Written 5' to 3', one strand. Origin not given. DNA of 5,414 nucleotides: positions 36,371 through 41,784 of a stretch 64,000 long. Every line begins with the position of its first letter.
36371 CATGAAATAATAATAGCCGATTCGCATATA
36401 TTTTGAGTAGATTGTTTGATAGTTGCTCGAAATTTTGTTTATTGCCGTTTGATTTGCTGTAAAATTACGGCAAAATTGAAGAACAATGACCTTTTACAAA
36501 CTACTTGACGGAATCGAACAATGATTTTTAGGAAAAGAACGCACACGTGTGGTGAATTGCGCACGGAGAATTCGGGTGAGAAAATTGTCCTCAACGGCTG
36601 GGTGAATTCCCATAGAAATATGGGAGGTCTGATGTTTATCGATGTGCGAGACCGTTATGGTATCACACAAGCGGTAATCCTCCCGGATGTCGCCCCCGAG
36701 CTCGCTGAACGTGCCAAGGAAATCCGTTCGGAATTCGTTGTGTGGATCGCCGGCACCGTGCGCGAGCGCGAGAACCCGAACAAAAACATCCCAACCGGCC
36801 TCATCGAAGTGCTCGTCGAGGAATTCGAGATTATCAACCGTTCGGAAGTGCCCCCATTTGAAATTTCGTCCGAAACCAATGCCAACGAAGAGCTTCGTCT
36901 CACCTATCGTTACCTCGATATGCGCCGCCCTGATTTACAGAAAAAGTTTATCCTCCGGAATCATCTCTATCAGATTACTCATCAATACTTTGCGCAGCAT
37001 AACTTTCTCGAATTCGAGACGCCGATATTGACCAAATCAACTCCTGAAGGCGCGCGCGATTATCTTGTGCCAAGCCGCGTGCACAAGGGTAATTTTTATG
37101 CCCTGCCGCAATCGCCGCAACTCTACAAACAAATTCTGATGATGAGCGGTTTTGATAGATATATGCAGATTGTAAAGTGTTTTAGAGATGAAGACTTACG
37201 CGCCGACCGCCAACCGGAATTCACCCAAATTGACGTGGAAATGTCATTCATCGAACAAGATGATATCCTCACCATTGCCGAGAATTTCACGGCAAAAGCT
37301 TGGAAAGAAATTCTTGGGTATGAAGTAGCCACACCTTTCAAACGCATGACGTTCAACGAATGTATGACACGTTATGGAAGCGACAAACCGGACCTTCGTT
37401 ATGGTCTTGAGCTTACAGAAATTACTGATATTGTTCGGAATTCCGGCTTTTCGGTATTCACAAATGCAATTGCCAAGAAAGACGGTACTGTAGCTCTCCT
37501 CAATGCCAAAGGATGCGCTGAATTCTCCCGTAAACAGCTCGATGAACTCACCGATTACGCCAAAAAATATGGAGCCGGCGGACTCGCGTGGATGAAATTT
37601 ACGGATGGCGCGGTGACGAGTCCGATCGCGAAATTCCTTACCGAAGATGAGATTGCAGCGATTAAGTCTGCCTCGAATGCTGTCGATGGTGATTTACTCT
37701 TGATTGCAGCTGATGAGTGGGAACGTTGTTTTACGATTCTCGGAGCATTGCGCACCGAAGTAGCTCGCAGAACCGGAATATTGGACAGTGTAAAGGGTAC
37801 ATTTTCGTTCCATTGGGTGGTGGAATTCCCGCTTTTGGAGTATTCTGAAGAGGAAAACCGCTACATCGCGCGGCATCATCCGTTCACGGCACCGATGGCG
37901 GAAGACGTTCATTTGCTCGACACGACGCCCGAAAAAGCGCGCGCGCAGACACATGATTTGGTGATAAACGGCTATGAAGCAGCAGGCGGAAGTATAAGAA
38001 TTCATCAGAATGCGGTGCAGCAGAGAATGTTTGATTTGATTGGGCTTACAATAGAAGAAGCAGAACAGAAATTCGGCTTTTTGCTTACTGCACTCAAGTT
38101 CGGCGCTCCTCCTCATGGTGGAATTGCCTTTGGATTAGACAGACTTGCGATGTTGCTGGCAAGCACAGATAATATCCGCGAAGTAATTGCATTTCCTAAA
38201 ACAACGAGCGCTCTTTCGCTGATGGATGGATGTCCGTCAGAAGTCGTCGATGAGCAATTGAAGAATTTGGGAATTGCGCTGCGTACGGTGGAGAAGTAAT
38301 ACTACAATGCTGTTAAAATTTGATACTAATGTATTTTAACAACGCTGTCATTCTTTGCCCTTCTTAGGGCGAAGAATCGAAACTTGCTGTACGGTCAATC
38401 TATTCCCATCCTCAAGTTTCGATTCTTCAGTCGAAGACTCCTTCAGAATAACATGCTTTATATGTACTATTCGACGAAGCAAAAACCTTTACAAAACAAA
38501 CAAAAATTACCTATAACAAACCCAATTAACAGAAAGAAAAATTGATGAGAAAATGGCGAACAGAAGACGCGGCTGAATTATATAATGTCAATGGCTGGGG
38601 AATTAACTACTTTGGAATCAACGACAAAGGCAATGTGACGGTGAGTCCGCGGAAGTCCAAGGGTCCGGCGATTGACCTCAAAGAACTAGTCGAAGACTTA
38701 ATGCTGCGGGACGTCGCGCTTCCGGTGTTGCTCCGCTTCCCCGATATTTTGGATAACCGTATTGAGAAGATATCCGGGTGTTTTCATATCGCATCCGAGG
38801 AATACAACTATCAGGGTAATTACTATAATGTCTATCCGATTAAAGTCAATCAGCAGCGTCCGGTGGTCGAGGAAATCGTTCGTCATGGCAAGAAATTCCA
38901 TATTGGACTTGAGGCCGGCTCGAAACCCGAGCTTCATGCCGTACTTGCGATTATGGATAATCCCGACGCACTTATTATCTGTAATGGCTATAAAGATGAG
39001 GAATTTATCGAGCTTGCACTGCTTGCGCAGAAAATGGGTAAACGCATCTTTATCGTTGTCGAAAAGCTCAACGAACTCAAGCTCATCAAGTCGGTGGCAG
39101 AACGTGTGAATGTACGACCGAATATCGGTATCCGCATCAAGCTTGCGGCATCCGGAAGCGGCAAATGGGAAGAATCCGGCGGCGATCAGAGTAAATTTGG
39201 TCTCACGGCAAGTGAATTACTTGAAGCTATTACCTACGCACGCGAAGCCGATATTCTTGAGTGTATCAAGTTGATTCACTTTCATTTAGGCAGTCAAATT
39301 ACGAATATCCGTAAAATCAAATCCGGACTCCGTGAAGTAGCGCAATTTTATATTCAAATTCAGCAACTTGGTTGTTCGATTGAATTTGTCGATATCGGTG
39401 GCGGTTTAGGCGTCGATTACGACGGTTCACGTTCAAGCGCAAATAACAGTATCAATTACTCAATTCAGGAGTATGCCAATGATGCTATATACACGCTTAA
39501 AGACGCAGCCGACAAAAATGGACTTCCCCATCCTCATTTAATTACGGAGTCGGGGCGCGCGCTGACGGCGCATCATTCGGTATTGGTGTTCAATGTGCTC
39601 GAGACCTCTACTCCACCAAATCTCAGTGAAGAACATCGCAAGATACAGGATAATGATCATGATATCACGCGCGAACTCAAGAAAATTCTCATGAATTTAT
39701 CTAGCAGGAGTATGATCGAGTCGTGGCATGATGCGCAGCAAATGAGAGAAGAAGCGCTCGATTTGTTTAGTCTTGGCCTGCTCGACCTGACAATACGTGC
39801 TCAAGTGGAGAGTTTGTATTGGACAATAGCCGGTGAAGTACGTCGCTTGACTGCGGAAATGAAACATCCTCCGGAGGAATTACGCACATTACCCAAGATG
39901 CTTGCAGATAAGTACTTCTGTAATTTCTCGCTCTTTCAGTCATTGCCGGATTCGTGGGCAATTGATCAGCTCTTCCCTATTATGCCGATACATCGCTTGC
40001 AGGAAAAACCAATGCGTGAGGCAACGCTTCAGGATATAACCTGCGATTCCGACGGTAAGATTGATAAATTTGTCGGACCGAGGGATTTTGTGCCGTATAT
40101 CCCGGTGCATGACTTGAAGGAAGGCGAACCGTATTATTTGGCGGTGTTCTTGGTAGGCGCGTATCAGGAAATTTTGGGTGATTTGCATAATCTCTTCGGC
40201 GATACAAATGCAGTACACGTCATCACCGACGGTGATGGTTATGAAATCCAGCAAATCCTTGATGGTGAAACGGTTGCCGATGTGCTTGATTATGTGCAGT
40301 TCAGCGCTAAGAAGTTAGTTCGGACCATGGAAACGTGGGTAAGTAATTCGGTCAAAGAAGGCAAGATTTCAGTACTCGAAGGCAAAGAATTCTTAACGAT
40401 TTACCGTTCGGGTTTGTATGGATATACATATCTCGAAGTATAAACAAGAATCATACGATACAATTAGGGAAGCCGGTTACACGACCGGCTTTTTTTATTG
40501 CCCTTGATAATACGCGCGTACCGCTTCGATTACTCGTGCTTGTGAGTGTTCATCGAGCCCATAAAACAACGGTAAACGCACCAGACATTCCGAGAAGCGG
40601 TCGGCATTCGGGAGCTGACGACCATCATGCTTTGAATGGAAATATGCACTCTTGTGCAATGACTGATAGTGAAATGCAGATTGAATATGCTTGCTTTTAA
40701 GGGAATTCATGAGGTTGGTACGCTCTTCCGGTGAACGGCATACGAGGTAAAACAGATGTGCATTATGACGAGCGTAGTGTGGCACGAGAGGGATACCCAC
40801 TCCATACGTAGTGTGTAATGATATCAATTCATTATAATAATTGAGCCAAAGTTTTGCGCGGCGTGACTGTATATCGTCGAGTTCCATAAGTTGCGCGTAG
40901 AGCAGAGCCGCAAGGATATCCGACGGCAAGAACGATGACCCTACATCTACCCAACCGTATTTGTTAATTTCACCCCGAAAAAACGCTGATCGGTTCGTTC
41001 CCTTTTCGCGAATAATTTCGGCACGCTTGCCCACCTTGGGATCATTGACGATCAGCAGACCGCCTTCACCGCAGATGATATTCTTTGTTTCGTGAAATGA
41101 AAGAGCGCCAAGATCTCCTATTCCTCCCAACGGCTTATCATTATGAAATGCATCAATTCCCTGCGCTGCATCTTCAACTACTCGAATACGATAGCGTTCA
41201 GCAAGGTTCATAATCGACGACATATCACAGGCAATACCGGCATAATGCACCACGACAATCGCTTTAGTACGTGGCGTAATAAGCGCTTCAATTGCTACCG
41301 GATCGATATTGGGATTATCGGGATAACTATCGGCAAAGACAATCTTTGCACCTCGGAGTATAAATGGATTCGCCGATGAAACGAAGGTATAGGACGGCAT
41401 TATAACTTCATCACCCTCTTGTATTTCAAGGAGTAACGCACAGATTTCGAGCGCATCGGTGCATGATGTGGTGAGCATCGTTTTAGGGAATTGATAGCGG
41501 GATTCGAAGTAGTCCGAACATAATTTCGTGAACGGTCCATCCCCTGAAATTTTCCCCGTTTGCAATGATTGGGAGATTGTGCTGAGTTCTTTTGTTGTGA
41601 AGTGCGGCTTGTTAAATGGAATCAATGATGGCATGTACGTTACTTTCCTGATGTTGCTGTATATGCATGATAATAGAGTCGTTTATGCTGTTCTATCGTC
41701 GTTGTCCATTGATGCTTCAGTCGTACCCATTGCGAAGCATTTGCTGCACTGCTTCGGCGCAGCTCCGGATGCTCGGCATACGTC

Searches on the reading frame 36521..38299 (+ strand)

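Call 6: search_protein_families(library=pfam, proteins=[window:36521-38299:+], max_evalue=0.01)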
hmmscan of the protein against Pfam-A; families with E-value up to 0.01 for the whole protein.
window:36521-38299:+ (592 aa): 4 families
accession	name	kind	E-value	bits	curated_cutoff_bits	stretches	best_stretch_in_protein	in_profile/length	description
PF00152.25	tRNA-synt_2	-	1e-118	396.3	25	1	122-561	1-307/308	tRNA synthetases class II (D, K and N)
PF02938.19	GAD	-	5.5e-26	91.1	23.4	1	313-406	1-94/95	GAD domain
PF01336.31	tRNA_anti-codon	-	2.8e-13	50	27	1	23-105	2-75/75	OB-fold nucleic acid binding domain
PF01409.25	tRNA-synt_2d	-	0.00044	20.2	19.8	0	213-239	104-130/246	tRNA synthetases class II core domain (F)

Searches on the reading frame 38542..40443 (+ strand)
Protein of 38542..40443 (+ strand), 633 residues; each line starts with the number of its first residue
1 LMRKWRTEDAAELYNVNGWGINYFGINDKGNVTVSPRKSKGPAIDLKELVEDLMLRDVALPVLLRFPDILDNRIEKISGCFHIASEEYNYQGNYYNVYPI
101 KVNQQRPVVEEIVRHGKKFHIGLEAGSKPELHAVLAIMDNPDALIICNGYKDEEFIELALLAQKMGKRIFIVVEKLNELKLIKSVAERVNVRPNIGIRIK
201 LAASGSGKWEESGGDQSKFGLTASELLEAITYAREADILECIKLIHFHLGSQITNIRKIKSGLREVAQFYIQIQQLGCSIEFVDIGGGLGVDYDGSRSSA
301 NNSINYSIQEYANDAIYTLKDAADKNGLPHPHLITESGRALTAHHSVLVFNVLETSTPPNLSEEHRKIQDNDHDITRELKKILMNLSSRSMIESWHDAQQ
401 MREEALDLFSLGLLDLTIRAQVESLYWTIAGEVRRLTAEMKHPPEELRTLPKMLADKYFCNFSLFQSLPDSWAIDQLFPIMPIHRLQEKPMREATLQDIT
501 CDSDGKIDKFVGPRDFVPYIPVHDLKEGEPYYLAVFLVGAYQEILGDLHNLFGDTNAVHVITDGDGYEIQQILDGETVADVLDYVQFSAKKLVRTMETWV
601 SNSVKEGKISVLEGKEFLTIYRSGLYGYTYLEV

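Call 29: search_protein_families(library=pfam, proteins=[window:38542-40443:+], max_evalue=0.01)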
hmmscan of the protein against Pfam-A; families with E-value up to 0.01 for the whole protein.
window:38542-40443:+ (633 aa): 3 families
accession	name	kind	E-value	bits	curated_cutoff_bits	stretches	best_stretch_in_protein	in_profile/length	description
PF02784.22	Orn_Arg_deC_N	-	6.6e-44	150.6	23.4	1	93-343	17-247/247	Pyridoxal-dependent decarboxylase, pyridoxal binding domain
PF17810.6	Arg_decarb_HB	-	3e-20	72.7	23.3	1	370-450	2-83/84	Arginine decarboxylase helical bundle domain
PF17944.6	Arg_decarbox_C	-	7.9e-15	55.6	23.3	1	578-631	1-51/51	Arginine decarboxylase C-terminal helical extension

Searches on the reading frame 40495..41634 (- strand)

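Call 29: search_protein_families(library=pfam, proteins=[window:40495-41634:-], max_evalue=0.01)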
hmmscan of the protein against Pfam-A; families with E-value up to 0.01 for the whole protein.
window:40495-41634:- (379 aa): 3 families
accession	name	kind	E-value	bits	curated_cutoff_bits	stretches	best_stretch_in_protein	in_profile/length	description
PF01041.23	DegT_DnrJ_EryC1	-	9.1e-83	278.9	19.8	1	14-373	5-360/360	DegT/DnrJ/EryC1/StrS aminotransferase family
PF00155.27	Aminotran_1_2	-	3e-07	30.4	19.7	1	21-152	33-182/361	Aminotransferase class I and II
PF00266.25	Aminotran_5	-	5.2e-05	22.8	21.5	1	51-162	63-182/371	Aminotransferase class-V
